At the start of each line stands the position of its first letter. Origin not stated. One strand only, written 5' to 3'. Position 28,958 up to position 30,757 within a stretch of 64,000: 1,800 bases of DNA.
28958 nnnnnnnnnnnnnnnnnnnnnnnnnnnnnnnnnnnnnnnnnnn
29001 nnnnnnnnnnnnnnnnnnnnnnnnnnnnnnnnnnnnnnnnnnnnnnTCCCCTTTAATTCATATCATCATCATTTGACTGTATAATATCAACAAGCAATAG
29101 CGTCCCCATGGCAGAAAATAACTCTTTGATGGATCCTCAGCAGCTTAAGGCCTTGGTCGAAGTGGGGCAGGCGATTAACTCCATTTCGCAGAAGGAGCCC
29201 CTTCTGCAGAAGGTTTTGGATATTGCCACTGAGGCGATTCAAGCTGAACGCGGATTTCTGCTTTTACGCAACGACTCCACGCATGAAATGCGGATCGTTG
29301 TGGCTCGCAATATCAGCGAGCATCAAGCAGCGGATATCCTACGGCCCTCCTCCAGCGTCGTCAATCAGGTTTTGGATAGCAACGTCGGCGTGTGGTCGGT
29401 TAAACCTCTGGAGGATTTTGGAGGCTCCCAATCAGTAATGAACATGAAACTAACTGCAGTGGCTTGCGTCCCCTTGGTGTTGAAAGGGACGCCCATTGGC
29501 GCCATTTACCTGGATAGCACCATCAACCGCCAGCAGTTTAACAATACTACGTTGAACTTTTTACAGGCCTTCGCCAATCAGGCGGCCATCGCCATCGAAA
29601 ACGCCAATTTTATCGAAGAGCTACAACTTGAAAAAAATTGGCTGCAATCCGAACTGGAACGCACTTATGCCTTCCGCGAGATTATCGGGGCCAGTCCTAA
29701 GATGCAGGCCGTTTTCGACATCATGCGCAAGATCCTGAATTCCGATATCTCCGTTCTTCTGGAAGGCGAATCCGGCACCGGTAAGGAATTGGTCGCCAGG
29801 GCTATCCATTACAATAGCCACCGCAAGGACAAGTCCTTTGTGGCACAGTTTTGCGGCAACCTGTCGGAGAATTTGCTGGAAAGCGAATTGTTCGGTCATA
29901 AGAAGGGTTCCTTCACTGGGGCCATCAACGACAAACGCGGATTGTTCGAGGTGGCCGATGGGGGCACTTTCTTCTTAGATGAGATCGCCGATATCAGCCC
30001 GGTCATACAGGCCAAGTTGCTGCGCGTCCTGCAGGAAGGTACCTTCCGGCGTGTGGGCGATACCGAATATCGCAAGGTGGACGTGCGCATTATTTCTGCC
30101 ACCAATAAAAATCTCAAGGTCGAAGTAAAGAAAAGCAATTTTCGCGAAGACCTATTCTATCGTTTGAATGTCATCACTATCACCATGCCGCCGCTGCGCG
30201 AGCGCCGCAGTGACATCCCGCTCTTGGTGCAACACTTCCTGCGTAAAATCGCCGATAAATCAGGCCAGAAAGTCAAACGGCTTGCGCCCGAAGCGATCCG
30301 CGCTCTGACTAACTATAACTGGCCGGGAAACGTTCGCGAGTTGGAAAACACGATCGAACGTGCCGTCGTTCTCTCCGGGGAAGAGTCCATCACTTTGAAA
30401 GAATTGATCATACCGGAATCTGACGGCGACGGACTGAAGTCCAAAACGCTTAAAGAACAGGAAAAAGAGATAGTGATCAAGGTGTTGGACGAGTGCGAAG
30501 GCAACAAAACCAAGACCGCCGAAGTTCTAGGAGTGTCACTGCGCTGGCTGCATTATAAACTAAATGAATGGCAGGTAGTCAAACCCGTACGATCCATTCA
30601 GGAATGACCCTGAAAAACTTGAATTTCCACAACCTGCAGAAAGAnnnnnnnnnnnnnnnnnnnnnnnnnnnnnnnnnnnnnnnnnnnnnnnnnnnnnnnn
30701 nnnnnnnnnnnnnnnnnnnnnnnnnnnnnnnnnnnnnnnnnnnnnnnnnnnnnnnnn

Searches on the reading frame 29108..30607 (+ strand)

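Call 84: search_protein_families(library=pfam, proteins=[window:29108-30607:+], max_evalue=0.0001)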
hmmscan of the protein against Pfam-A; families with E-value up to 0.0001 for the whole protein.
window:29108-30607:+ (499 aa): 9 families
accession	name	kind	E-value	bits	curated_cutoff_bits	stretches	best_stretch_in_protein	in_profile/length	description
PF00158.32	Sigma54_activat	-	1.9e-69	233.1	20.2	1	192-358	1-167/168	Sigma-54 interaction domain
PF25601.1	AAA_lid_14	-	3.4e-28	97.7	27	1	364-433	1-70/87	AAA+ ATPase lid domain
PF14532.12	Sigma54_activ_2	-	5.4e-22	79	25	1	193-363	1-138/138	Sigma-54 interaction domain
PF13185.12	GAF_2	-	1.2e-13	51.9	28.6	1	32-164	7-136/136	GAF domain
PF13492.12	GAF_3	-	1.3e-13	52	27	1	31-165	4-129/129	GAF domain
PF01590.32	GAF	-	1.5e-12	48.6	22.4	1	31-163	4-133/133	GAF domain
PF02954.25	HTH_8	-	3.1e-11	43.2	22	1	447-488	1-42/42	Bacterial regulatory protein, Fis family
PF07728.20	AAA_5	-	2.7e-08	34.4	22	1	216-336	2-125/139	AAA domain (dynein-related subfamily)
PF07724.20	AAA_2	-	6.6e-05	23.4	27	0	214-339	4-130/166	AAA domain (Cdc48 subfamily)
